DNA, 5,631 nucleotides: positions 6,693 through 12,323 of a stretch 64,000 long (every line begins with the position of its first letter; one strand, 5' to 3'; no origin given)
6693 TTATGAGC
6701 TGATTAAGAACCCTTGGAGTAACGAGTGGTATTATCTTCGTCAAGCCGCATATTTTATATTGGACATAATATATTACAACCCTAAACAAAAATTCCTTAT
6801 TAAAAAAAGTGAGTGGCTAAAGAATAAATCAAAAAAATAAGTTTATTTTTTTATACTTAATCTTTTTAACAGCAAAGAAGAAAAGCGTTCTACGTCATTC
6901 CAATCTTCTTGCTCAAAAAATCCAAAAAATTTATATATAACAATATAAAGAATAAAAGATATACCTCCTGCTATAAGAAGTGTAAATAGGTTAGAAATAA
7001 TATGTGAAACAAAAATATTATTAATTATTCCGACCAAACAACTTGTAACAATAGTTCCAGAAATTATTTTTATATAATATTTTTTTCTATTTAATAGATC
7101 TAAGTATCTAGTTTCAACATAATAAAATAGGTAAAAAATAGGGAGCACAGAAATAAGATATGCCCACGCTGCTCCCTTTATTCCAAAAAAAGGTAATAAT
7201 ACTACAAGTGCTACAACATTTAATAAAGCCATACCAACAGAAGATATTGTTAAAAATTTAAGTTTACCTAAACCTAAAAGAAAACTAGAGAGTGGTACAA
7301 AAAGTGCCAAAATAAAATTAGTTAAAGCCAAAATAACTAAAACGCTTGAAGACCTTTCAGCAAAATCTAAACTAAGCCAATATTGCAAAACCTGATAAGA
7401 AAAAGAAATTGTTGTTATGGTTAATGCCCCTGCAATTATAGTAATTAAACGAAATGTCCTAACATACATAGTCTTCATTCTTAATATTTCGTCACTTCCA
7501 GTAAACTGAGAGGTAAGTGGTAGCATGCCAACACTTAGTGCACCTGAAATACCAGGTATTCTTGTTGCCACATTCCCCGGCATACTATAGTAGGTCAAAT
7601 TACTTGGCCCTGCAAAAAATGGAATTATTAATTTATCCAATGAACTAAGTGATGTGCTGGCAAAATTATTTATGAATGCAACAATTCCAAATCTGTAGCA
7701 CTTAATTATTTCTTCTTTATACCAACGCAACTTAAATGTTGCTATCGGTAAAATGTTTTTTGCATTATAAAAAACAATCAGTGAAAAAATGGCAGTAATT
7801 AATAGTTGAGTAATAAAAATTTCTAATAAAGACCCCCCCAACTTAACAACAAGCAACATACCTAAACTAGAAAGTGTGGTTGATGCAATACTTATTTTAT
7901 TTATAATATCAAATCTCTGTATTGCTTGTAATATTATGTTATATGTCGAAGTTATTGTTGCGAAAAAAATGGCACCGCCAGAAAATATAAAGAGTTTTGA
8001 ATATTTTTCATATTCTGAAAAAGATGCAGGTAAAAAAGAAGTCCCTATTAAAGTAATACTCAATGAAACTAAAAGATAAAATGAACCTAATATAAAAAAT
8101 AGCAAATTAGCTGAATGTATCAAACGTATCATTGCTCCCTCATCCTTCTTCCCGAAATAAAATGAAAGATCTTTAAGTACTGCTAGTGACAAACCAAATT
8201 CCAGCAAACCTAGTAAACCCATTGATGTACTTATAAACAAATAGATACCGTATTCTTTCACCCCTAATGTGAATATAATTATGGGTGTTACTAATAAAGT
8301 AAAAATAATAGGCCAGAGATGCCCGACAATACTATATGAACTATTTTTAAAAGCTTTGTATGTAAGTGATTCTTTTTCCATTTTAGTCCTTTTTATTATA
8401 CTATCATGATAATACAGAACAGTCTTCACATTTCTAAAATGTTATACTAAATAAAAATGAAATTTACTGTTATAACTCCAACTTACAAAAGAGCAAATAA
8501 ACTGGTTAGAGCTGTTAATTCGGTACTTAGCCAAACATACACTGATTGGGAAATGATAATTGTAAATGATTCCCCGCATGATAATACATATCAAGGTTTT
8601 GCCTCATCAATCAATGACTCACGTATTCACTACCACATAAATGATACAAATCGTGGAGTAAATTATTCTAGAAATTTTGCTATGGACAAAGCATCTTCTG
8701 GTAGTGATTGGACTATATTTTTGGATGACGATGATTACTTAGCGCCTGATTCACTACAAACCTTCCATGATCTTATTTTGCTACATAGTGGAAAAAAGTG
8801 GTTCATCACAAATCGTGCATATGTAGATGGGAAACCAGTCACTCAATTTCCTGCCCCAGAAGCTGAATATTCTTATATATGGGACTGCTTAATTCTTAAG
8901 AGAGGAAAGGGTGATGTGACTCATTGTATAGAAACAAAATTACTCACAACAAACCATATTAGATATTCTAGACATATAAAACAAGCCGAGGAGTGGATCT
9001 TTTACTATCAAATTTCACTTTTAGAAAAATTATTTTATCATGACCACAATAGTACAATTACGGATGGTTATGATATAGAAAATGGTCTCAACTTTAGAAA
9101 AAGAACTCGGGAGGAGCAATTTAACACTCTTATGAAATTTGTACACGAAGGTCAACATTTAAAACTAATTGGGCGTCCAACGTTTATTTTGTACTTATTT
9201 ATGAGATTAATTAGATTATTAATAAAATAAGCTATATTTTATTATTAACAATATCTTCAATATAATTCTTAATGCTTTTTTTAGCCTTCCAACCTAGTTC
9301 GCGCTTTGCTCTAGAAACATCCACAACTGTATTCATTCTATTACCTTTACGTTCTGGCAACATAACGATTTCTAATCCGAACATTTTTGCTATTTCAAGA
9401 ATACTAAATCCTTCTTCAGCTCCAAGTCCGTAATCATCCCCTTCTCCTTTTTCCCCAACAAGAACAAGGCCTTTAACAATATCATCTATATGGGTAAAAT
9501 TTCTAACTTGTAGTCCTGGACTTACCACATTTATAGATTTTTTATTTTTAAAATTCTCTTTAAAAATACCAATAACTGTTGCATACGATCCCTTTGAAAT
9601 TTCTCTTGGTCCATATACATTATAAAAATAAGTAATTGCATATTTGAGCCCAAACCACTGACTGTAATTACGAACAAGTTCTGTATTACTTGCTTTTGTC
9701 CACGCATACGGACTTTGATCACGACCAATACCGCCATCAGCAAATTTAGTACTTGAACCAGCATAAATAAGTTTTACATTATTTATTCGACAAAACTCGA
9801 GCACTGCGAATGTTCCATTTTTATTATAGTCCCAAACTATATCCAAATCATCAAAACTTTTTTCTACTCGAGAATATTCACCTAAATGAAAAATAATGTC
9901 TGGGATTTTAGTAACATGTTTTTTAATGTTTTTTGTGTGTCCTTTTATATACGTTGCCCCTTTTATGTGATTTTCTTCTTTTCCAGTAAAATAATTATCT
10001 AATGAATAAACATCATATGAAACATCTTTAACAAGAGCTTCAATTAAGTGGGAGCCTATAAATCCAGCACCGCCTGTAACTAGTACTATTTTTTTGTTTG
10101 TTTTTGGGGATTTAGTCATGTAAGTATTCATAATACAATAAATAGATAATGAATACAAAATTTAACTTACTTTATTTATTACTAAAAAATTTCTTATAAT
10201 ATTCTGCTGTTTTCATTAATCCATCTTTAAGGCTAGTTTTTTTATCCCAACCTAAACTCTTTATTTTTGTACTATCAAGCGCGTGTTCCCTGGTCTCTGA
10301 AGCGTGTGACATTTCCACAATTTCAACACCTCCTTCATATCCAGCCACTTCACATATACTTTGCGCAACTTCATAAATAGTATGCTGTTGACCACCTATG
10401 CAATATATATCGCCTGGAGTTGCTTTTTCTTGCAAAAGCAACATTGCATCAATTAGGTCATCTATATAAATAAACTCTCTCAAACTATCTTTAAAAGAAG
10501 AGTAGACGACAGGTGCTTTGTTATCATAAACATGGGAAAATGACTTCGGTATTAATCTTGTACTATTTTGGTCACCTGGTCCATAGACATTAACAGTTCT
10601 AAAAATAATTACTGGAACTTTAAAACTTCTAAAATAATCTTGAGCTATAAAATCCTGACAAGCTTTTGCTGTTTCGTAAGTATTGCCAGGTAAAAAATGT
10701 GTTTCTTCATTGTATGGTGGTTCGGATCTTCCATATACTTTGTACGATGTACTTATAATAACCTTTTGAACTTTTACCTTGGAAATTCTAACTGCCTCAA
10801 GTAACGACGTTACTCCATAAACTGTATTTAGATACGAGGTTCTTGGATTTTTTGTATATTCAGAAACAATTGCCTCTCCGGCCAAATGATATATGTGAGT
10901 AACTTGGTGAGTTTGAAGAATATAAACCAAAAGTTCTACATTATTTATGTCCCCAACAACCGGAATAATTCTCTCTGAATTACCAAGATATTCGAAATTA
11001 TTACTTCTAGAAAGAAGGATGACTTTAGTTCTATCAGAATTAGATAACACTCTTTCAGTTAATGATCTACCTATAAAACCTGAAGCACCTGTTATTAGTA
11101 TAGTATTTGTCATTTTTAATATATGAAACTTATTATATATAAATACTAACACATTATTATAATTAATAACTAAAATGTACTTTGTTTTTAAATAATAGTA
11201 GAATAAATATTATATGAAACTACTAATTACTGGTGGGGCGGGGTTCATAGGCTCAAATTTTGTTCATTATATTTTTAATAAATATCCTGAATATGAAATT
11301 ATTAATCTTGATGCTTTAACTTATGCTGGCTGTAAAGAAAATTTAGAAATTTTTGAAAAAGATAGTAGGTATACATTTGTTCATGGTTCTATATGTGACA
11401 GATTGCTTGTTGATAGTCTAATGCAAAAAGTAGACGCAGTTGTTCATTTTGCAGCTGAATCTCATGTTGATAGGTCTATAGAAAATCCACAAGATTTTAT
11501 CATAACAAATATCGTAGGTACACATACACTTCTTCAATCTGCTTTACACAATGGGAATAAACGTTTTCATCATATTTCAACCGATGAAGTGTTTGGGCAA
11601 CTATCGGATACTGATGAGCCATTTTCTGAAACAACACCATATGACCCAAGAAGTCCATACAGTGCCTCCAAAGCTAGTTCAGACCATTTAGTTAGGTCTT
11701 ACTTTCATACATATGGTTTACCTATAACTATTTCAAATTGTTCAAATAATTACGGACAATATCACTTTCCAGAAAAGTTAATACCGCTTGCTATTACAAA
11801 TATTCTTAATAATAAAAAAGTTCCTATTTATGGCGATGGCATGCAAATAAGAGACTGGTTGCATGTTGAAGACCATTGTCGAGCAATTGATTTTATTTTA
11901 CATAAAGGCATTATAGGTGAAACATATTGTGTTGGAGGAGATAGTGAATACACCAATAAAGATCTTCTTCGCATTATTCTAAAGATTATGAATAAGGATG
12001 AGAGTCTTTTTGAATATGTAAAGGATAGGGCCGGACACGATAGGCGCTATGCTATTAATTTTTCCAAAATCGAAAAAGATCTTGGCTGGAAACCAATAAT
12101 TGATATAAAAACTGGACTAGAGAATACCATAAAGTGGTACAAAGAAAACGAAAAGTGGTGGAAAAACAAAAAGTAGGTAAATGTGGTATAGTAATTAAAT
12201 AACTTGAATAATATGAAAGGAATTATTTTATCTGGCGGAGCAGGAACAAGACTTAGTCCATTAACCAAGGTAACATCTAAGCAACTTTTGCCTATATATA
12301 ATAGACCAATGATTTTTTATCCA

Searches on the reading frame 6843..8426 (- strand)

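Call 27: search_protein_families(library=pfam, proteins=[window:6843-8426:-], max_evalue=0.00001)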
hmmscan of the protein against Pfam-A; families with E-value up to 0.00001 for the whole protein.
window:6843-8426:- (527 aa): 3 families
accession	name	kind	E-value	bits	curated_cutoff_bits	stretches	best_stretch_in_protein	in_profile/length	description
PF13440.11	Polysacc_synt_3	-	3.3e-09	36.8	23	1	123-353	62-286/293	Polysaccharide biosynthesis protein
PF01554.23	MatE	-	2.4e-08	34.3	24.9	1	251-405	3-157/161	MatE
PF01943.22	Polysacc_synt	-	1.2e-07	31.9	28.2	1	27-307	3-272/274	Polysaccharide biosynthesis protein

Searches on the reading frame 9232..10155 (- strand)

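Call 27: search_protein_families(library=pfam, proteins=[window:9232-10155:-], max_evalue=0.00001)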
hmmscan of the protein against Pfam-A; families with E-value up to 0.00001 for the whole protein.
window:9232-10155:- (307 aa): 5 families
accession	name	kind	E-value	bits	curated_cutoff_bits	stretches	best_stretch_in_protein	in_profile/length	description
PF01370.27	Epimerase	-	2.7e-38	132.2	20.9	1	24-244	1-239/240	NAD dependent epimerase/dehydratase family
PF16363.11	GDP_Man_Dehyd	-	3.8e-34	119.1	27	1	25-301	1-331/332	GDP-mannose 4,6 dehydratase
PF01073.25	3Beta_HSD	-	8.4e-10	38.6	22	1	25-134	1-116/280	3-beta hydroxysteroid dehydrogenase/isomerase family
PF02719.21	Polysacc_synt_2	-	3.7e-06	26.8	20.2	0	24-259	1-243/293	Polysaccharide biosynthesis protein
PF07993.18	NAD_binding_4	-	5.2e-06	26.2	20.1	0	26-50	1-27/258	Male sterility protein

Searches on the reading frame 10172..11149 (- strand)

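Call 27: search_protein_families(library=pfam, proteins=[window:10172-11149:-], max_evalue=0.00001)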
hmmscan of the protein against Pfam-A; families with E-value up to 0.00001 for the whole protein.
window:10172-11149:- (325 aa): 7 families
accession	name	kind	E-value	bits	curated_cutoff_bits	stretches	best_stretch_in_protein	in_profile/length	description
PF16363.11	GDP_Man_Dehyd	-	1.6e-46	159.8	27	1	18-313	1-331/332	GDP-mannose 4,6 dehydratase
PF01370.27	Epimerase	-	9.4e-45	153.3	20.9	1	17-252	1-240/240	NAD dependent epimerase/dehydratase family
PF02719.21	Polysacc_synt_2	-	1.9e-14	54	20.2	1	17-274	1-252/293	Polysaccharide biosynthesis protein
PF04321.23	RmlD_sub_bind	-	2.3e-11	43.7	27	1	16-312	2-279/287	RmlD substrate binding domain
PF07993.18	NAD_binding_4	-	8e-11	42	20.1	0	58-204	60-226/258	Male sterility protein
PF01073.25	3Beta_HSD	-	2.3e-10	40.4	22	1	18-239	1-228/280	3-beta hydroxysteroid dehydrogenase/isomerase family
PF13460.12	NAD_binding_10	-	5.3e-06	26.9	27.2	0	21-168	1-131/184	NAD(P)H-binding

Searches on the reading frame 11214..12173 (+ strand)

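Call 27: search_protein_families(library=pfam, proteins=[window:11214-12173:+], max_evalue=0.00001)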
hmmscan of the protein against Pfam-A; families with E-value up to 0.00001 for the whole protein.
window:11214-12173:+ (320 aa): 6 families
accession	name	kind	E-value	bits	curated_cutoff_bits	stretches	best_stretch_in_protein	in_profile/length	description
PF16363.11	GDP_Man_Dehyd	-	8.5e-85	285.6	27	1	4-304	1-331/332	GDP-mannose 4,6 dehydratase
PF01370.27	Epimerase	-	8.3e-66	222.3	20.9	1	4-241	2-240/240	NAD dependent epimerase/dehydratase family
PF01073.25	3Beta_HSD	-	1e-17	64.5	22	1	4-162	1-159/280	3-beta hydroxysteroid dehydrogenase/isomerase family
PF02719.21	Polysacc_synt_2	-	6.4e-17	62.1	20.2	1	3-125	1-130/293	Polysaccharide biosynthesis protein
PF07993.18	NAD_binding_4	-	3.6e-15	56.3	20.1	1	5-178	1-206/258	Male sterility protein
PF04321.23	RmlD_sub_bind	-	1.5e-11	44.3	27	1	1-166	1-142/287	RmlD substrate binding domain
